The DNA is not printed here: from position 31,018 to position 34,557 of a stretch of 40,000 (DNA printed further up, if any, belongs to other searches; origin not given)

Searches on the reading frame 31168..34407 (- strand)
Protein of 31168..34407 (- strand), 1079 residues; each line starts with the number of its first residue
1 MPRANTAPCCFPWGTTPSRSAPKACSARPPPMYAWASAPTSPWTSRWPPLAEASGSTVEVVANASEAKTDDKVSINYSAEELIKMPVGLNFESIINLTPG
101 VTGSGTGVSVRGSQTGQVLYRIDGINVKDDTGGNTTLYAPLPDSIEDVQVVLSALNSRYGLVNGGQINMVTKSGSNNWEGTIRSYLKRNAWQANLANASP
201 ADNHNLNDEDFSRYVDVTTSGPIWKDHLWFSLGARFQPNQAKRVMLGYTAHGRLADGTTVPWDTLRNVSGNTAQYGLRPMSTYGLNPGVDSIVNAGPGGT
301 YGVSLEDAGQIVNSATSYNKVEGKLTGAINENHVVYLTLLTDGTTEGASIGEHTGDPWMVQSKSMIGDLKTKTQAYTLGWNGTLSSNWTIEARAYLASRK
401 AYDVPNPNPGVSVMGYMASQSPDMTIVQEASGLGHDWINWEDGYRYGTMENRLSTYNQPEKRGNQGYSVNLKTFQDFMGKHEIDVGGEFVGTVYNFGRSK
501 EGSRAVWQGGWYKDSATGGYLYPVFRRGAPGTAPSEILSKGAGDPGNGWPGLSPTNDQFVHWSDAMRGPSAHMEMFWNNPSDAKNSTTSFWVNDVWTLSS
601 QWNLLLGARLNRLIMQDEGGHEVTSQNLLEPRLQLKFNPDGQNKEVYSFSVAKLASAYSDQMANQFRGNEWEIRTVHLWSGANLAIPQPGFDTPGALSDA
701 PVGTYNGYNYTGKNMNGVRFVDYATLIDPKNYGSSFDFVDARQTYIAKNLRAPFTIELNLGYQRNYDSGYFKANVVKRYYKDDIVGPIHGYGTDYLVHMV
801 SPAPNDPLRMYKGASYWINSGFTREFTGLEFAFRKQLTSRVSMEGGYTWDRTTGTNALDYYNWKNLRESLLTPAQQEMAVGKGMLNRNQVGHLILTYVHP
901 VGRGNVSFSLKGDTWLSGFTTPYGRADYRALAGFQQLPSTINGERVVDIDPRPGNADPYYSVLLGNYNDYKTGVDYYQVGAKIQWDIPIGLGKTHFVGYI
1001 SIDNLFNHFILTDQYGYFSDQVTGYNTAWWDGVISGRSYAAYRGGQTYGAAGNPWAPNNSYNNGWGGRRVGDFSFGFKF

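Call 71: find_encoding_contigs(protein=window:31168-34407:-, flank=1000, max_places=3)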
Protein window:31168-34407:- (1079 aa): no gene with exactly this product is on record in the collection.
